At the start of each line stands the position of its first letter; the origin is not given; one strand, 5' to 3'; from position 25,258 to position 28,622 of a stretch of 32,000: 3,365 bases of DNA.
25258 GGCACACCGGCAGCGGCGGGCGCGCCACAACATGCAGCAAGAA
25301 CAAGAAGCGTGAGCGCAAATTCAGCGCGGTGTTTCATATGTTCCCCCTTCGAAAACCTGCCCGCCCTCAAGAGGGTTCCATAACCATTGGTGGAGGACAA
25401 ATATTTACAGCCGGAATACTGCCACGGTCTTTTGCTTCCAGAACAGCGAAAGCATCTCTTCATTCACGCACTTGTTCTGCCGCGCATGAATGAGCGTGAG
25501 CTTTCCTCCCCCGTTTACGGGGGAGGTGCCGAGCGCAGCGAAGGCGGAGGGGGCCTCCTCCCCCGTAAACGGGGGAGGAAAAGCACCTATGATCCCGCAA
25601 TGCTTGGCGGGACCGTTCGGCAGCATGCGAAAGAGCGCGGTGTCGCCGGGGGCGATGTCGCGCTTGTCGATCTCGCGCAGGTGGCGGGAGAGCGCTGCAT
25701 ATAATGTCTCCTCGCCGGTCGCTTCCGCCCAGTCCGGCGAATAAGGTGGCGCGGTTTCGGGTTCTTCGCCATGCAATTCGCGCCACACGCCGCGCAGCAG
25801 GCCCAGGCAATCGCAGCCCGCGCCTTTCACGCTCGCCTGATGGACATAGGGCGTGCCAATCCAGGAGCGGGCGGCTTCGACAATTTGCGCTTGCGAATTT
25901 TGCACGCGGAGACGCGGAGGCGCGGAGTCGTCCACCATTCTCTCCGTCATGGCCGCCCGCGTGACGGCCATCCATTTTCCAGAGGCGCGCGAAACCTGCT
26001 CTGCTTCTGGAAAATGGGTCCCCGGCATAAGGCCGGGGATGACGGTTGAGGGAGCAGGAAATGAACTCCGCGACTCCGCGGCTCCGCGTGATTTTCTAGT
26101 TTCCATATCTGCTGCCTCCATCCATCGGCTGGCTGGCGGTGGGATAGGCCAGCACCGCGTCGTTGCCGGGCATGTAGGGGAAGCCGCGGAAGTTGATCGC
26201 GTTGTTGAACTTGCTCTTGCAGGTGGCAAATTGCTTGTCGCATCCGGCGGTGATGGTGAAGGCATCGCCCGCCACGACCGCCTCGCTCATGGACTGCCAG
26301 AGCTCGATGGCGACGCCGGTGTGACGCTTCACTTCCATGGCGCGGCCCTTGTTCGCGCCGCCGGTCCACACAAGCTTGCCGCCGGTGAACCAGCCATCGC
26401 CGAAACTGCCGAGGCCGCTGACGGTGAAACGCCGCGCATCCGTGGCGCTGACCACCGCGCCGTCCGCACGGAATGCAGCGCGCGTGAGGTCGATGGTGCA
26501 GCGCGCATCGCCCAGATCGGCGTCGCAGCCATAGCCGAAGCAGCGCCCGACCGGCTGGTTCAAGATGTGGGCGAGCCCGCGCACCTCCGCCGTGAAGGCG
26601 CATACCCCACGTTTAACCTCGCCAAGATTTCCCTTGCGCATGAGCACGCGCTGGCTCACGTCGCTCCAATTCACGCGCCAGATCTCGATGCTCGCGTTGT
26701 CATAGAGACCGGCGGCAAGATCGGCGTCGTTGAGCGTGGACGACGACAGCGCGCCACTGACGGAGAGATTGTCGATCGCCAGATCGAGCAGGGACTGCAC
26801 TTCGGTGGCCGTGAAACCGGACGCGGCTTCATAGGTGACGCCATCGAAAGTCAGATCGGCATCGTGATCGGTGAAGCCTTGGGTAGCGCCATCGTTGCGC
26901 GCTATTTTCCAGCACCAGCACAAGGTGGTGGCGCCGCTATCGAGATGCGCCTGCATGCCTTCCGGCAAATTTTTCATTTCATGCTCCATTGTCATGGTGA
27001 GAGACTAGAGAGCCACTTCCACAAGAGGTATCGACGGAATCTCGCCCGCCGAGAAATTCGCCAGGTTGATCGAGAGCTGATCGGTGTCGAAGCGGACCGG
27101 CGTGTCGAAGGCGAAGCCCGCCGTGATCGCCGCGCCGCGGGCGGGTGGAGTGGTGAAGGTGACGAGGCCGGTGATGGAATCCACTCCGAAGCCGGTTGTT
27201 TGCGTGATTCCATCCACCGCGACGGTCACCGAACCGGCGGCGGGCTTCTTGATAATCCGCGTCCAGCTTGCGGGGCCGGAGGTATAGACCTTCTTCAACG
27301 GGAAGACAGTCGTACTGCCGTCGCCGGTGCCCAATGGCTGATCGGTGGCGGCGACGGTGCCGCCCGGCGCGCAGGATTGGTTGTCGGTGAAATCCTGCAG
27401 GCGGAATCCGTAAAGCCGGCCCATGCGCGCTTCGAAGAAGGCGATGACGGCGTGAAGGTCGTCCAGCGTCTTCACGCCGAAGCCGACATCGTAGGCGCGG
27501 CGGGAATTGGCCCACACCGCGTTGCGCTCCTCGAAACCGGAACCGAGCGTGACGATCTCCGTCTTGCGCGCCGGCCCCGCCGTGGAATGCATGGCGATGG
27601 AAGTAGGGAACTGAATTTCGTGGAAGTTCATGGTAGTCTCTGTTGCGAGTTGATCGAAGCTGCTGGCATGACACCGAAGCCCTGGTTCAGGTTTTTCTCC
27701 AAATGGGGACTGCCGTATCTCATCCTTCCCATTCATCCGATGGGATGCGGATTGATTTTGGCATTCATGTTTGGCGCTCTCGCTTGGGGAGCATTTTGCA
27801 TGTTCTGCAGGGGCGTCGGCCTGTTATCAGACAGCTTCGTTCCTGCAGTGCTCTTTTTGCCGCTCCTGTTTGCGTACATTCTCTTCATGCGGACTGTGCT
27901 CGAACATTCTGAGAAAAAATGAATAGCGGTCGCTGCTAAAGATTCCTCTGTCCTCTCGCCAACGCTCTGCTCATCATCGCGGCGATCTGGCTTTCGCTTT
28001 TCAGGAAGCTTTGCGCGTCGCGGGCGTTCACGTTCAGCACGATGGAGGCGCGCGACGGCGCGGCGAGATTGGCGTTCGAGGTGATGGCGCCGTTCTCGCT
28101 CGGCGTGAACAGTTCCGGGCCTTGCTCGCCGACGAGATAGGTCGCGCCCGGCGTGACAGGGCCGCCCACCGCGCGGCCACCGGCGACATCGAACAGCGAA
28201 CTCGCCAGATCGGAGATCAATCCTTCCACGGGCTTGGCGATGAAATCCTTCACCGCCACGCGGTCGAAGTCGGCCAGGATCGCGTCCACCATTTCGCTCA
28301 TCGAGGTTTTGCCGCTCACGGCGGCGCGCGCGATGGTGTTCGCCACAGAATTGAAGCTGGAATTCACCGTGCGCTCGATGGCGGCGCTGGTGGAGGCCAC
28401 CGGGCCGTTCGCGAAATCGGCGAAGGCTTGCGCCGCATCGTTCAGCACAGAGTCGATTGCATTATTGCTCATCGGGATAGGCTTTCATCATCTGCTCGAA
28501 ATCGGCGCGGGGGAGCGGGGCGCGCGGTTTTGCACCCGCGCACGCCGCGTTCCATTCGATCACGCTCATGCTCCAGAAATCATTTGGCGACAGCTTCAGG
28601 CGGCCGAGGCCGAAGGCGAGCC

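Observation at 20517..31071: Modular nested-palindrome repeat family, four copies confined to the GTA cluster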

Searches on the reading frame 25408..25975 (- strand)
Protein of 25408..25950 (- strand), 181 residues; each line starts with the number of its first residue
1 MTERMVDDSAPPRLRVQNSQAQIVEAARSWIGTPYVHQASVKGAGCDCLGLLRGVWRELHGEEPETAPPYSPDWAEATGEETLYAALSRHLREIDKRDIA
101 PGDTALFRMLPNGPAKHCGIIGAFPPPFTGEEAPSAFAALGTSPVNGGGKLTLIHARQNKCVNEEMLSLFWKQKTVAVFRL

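Call 11: search_protein_families(library=pfam, proteins=[window:25460-25975:-], max_evalue=0.01)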
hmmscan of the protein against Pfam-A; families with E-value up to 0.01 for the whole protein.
window:25460-25975:- (171 aa): 0 families

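Call 85: find_homologous_proteins(query=window:25408-25950:-, max_evalue=1e-30)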
Query seq(181 aa) (181 aa): 4322 proteins with E <= 1e-30 among 6588 candidates; the best 120 are listed.
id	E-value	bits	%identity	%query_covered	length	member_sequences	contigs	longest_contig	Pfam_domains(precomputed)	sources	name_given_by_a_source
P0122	2.0e-117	408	100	98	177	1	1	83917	-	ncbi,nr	ncbi:MAG: C40 family peptidase [Proteobacteria bacterium]|nr:C40 family peptidase [Pseudomonadota ba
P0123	4.9e-75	269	74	87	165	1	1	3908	-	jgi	-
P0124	2.1e-74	267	72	87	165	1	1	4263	-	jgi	jgi:NlpC/P60 family putative phage cell wall peptidase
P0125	3.6e-72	260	62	99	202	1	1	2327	-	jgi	jgi:NlpC/P60 family putative phage cell wall peptidase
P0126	1.9e-69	251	66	99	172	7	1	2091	-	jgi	jgi:NlpC/P60 family putative phage cell wall peptidase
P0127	9.3e-69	249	64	96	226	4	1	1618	-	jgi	jgi:NlpC/P60 family putative phage cell wall peptidase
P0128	7.2e-68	246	70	90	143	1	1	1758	-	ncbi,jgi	ncbi:MAG TPA: hypothetical protein VGM36_02170 [Rhizomicrobium sp.]|jgi:NlpC/P60 family putative pha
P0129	1.7e-67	245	70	90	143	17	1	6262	PF00877.26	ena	-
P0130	8.1e-66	239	66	91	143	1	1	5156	PF00877.26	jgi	-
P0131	1.5e-65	239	68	90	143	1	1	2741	-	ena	-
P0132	2.9e-65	238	65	96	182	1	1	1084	-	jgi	jgi:NlpC/P60 family putative phage cell wall peptidase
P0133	3.3e-65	237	63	98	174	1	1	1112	PF00877.26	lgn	-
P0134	4.4e-65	237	66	90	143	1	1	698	-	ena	-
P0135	9.0e-65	236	69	90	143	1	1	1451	PF00877.26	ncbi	-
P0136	3.2e-64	234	61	97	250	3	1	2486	-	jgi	jgi:NlpC/P60 family putative phage cell wall peptidase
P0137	3.3e-64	234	67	90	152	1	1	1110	PF00877.26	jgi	jgi:NlpC/P60 family putative phage cell wall peptidase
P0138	6.9e-64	233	68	89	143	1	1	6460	PF00877.26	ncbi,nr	ncbi:MAG TPA: NlpC/P60 family protein [Rhizomicrobium sp.]|nr:NlpC/P60 family protein [Rhizomicrobiu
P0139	1.1e-63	232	66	90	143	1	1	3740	-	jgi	jgi:NlpC/P60 family putative phage cell wall peptidase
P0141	2.4e-63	231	66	92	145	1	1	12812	-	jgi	jgi:NlpC/P60 family putative phage cell wall peptidase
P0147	1.6e-61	225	65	90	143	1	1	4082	PF00877.26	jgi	jgi:NlpC/P60 family putative phage cell wall peptidase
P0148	1.7e-61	225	66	90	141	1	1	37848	PF00877.26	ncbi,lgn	ncbi:MAG: NlpC/P60 family protein [Rhizomicrobium sp.]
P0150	5.8e-61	224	64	92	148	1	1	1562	-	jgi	jgi:NlpC/P60 family putative phage cell wall peptidase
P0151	6.8e-61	223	65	88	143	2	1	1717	-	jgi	jgi:NlpC/P60 family putative phage cell wall peptidase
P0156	2.6e-60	221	65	88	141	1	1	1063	-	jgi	jgi:NlpC/P60 family putative phage cell wall peptidase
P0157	2.8e-60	221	65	88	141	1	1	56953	PF00877.26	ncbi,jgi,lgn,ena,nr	ncbi:MAG TPA: NlpC/P60 family protein [Rhizomicrobium sp.]|nr:NlpC/P60 family protein [Rhizomicrobiu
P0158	5.7e-60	220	59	90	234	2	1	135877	-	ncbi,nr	ncbi:MAG: C40 family peptidase [Alphaproteobacteria bacterium]|nr:C40 family peptidase [Alphaproteob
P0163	2.2e-59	218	64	88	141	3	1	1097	-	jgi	jgi:NlpC/P60 family putative phage cell wall peptidase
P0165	3.9e-59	218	56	98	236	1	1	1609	-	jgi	jgi:NlpC/P60 family putative phage cell wall peptidase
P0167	6.1e-59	217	65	88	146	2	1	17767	-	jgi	jgi:NlpC/P60 family putative phage cell wall peptidase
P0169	7.6e-59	217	63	90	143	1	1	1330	-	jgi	jgi:NlpC/P60 family putative phage cell wall peptidase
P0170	7.8e-59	217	58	92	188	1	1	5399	-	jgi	jgi:NlpC/P60 family putative phage cell wall peptidase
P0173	1.1e-58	216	60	96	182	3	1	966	-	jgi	jgi:NlpC/P60 family putative phage cell wall peptidase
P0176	2.0e-58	215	63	91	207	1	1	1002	-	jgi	jgi:NlpC/P60 family putative phage cell wall peptidase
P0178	2.2e-58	215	62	88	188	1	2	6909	PF00877.26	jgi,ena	jgi:NlpC/P60 family putative phage cell wall peptidase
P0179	2.2e-58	215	65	87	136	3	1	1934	PF00877.26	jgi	jgi:NlpC/P60 family putative phage cell wall peptidase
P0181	3.2e-58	215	61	88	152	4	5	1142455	PF00877.26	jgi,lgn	jgi:NlpC/P60 family putative phage cell wall peptidase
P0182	3.3e-58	215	60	92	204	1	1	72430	-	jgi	jgi:NlpC/P60 family putative phage cell wall peptidase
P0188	6.5e-58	214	59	98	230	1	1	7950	-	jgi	jgi:NlpC/P60 family putative phage cell wall peptidase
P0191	9.3e-58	213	62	88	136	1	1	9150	-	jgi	jgi:NlpC/P60 family putative phage cell wall peptidase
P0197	1.6e-57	212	56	91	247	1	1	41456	-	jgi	jgi:NlpC/P60 family putative phage cell wall peptidase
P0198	2.4e-57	212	63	88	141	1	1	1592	PF00877.26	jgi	jgi:NlpC/P60 family putative phage cell wall peptidase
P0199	2.5e-57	212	64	88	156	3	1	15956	PF00877.26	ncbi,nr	ncbi:MAG TPA: NlpC/P60 family protein [Rhizomicrobium sp.]|nr:NlpC/P60 family protein [Rhizomicrobiu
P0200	2.7e-57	212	64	88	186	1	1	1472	-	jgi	jgi:NlpC/P60 family putative phage cell wall peptidase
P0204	3.5e-57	211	54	95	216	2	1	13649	-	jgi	jgi:NlpC/P60 family putative phage cell wall peptidase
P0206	3.7e-57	211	61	91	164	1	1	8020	-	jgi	jgi:NlpC/P60 family putative phage cell wall peptidase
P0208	3.9e-57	211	61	96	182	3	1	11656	PF00877.26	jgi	jgi:NlpC/P60 family putative phage cell wall peptidase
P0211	4.4e-57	211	57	98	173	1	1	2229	-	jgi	jgi:NlpC/P60 family putative phage cell wall peptidase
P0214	8.0e-57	210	61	91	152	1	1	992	-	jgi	jgi:NlpC/P60 family putative phage cell wall peptidase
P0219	1.1e-56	210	59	96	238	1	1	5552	-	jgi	jgi:NlpC/P60 family putative phage cell wall peptidase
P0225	1.4e-56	209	63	88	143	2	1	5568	-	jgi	jgi:NlpC/P60 family putative phage cell wall peptidase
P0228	2.1e-56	209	63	87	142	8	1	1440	-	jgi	jgi:NlpC/P60 family putative phage cell wall peptidase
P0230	2.2e-56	209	61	90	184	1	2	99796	-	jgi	jgi:NlpC/P60 family putative phage cell wall peptidase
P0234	2.9e-56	208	64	88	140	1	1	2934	-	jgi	jgi:NlpC/P60 family putative phage cell wall peptidase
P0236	3.6e-56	208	59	92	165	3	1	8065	PF00877.26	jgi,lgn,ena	jgi:NlpC/P60 family putative phage cell wall peptidase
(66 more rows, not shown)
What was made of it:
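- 25502..25582 (.): Copy B, a shortened doublet. P1 is 25505-25526, TG+P2 is 25527-25545, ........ is 25546-25553 and P1' is 25557-25578. It is 81 nt (27 codons) and is inserted in frame inside g14. NCBI annotates the interrupted gene as an intact 177-aa C40 peptidase (P0122, call 85).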

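Call 92: find_encoding_contigs(protein=P0158, flank=10000, max_places=2)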
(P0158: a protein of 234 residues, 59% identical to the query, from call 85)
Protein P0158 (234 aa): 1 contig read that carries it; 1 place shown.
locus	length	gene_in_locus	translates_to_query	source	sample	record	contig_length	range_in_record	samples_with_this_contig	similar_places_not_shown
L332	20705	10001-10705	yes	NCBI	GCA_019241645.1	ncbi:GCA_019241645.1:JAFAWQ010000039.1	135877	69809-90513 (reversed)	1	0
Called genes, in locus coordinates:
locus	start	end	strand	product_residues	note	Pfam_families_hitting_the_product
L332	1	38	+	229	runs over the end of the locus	PF08808:RES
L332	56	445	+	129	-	-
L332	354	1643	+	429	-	PF03237:Terminase_6N, PF17289:Terminase_6C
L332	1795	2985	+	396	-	PF04860:Phage_portal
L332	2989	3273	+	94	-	-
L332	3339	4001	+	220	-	PF04586:Peptidase_S78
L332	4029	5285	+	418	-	PF05065:Phage_capsid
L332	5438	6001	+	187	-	PF05135:Phage_connect_1 (weak)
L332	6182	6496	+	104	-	PF05521:Phage_HCP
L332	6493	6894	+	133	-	PF11367:Tail_completion_gp17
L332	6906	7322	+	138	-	PF06199:Phage_tail_2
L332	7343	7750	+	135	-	PF11836:Phage_TAC_11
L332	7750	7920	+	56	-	PF09550:Phage_TAC_6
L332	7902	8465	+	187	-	PF09718:Tape_meas_lam_C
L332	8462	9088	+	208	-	PF09343:DUF2460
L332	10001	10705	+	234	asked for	-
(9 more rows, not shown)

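Call 95: predict_structure(alignment_id=A2)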
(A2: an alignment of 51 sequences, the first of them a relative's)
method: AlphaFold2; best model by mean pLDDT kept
length: 177 residues; sequences in the alignment: 51
mean_pLDDT: 62.4   pTM: 0.56
mean pLDDT of the five models: 62.4, 57.4, 56.9, 53.8, 53.3
residues with pLDDT >= 90: 0; 70-90: 64; 50-70: 79; < 50: 34
segments of 3 or more residues with pLDDT < 50: 33-37, 124-128, 135-144, 155-161
pLDDT, mean of each block of 10 residues (from residue 1): 58 72 73 49 72 79 55 51 60 75 61 71 52 44 59 52 72 72
secondary structure, 60 per line:
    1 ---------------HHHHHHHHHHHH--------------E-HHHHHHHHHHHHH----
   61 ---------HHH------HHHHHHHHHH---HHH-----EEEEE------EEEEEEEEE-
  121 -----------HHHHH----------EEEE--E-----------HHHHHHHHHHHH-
elements in order: H16-27 H44-56 H79-88 E100-104 E111-119 H132-136 E147-150 H165-176
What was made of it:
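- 25405..25938 (-): g14 NlpC/P60 (C40) tail peptidase, carrying copy B between the catalytic His of 'AKHCG' and the His of 'LIHA'. In the AlphaFold2 model the insert has pLDDT 44-52 and lies between two strands, but the whole model is weak at 62 (call 95).
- Tried and rejected: The AlphaFold2 model of g14 is weak (mean pLDDT 62; call 95).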

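Call 97: search_protein_families(library=phrogs, proteins=[P0122], max_evalue=0.001)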
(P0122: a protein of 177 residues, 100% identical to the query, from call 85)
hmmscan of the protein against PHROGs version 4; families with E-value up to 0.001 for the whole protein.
P0122 (177 aa): 1 family
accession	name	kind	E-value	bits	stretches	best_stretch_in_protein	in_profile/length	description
phrog_329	-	tail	6.7e-12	45.4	1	13-117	532-620/949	minor tail protein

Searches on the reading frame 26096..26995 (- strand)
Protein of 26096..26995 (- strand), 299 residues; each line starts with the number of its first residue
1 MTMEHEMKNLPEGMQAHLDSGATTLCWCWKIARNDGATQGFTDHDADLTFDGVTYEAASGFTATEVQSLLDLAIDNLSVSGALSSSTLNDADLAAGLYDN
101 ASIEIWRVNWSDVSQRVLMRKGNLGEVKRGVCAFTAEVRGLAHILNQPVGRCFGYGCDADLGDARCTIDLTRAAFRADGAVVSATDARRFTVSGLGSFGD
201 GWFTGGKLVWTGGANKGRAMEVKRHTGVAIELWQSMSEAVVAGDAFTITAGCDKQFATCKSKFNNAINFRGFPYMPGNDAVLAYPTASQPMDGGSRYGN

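Call 11: search_protein_families(library=pfam, proteins=[window:26096-26995:-], max_evalue=0.01)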
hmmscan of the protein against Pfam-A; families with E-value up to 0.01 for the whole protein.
window:26096-26995:- (299 aa): 2 families
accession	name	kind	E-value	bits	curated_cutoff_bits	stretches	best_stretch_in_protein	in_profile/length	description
PF09931.15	Phage_phiJL001_Gp84_N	-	2.8e-60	203.5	26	1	12-169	2-160/160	Baseplate hub protein, N-terminal attachment domain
PF09356.15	Phage_BR0599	-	1.3e-33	115.7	22.9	1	201-279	1-80/80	Phage conserved hypothetical protein BR0599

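Call 17: find_encoding_contigs(protein=window:26096-26995:-, flank=10000, max_places=6)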
Protein window:26096-26995:- (299 aa): no gene with exactly this product is on record in the collection.

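Call 53: find_homologous_proteins(query=window:26096-26995:-, max_evalue=1e-60)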
Query window:26096-26995:- (299 aa): 7384 proteins with E <= 1e-60 among 8000 candidates; the best 120 are listed.
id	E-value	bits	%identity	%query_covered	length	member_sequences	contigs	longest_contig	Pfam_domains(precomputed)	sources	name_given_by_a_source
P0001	2.3e-196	669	100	98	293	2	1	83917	PF09356.16,PF09931.16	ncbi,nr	ncbi:MAG: DUF2163 domain-containing protein [Proteobacteria bacterium]|nr:DUF2163 domain-containing 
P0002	2.1e-174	597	87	98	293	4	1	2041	PF09356.16,PF09931.16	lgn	-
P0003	5.8e-174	596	87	98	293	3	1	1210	PF09356.16,PF09931.16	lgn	-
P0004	2.4e-173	593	87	98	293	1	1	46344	PF09356.16,PF09931.16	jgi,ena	-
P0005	3.8e-173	593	87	98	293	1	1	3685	PF09356.16,PF09931.16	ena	-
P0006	5.5e-173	592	87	98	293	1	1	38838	PF09356.16,PF09931.16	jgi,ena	-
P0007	8.4e-173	592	87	98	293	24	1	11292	PF09356.16,PF09931.16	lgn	-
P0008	1.7e-172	591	87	98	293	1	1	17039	PF09356.16,PF09931.16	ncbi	-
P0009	1.3e-171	588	87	98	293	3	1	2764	PF09356.16,PF09931.16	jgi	jgi:uncharacterized phage protein (TIGR02218 family)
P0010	2.1e-171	587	87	98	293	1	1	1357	PF09356.16,PF09931.16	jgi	-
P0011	3.6e-171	586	87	99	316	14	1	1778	PF09356.16,PF09931.16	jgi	jgi:uncharacterized phage protein (TIGR02218 family)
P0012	6.0e-169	579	86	98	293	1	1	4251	PF09356.16,PF09931.16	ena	-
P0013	2.2e-168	577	83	100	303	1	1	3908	PF09356.16,PF09931.16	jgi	-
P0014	9.7e-168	575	85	98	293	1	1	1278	PF09356.16,PF09931.16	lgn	-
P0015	3.0e-167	573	85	98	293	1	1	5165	PF09356.16,PF09931.16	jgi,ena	-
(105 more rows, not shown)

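Call 54: find_encoding_contigs(protein=P0001, flank=10000, max_places=3)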
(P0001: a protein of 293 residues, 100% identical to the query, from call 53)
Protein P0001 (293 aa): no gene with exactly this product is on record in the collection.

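Call 55: list_cluster_members(proteins=[P0001])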
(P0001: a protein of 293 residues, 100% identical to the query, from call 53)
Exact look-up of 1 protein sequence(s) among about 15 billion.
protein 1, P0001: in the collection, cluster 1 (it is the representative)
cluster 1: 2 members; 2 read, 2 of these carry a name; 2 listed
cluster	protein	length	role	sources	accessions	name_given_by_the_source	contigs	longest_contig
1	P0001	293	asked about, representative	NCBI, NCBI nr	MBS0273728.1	MAG: DUF2163 domain-containing protein [Proteobacteria bacterium] | DUF2163 domain-containing protein [Pseudomonadota bacterium]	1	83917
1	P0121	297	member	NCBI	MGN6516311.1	MAG: DUF2163 domain-containing protein [Rhizomicrobium sp.]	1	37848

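Call 56: find_encoding_contigs(protein=P0121, flank=10000, max_places=3)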
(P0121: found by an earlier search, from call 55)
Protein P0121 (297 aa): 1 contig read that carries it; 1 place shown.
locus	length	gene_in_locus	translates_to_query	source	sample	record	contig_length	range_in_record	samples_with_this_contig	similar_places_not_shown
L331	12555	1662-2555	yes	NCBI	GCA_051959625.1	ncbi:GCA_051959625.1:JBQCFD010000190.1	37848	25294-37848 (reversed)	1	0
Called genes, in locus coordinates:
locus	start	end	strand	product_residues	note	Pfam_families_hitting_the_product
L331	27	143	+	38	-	PF09550:Phage_TAC_6 (weak)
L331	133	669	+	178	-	PF09718:Tape_meas_lam_C (weak)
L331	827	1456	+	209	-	PF09343:DUF2460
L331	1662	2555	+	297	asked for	PF09931:Phage_phiJL001_Gp84_N, PF09356:Phage_BR0599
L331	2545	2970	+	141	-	PF00877:NLPC_P60 (weak)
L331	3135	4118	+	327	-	PF00515:TPR_1, PF07719:TPR_2, PF13424:TPR_12, PF13414:TPR_11, PF13432:TPR_16, PF00515:TPR_1, PF13371:TPR_9, PF13414:TPR_11, +22 more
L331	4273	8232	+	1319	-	PF22612:GH113 (faint), PF13547:GTA_TIM, PF13550:Phage-tail_3, PF23666:Rcc01698_C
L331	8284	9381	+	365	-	PF10983:DUF2793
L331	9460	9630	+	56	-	-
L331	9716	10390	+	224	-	PF00881:Nitroreductase, PF14512:TM1586_NiRdase (faint)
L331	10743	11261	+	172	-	-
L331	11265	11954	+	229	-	PF00072:Response_reg, PF00486:Trans_reg_C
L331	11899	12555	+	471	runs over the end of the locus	PF26769:HAMP_PhoQ, PF02518:HATPase_c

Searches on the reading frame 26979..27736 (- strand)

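Call 11: search_protein_families(library=pfam, proteins=[window:27005-27736:-, window:26979-27674:-], max_evalue=0.01)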
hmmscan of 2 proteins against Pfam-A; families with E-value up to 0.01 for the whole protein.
window:27005-27736:- (243 aa): 1 family
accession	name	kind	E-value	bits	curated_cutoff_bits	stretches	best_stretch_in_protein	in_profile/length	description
PF09343.15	DUF2460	-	9.9e-83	277.1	30.4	1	39-241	1-204/205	Conserved hypothetical protein 2217 (DUF2460)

window:26979-27674:- (231 aa): 0 families

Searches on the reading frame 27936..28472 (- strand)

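Call 11: search_protein_families(library=pfam, proteins=[window:27936-28472:-], max_evalue=0.01)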
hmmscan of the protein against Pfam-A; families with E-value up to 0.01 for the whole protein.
window:27936-28472:- (178 aa): 1 family
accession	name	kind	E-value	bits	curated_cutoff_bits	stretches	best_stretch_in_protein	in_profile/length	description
PF09718.15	Tape_meas_lam_C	-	1.5e-07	31.8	23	1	13-82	7-75/76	Lambda phage tail tape-measure protein (Tape_meas_lam_C)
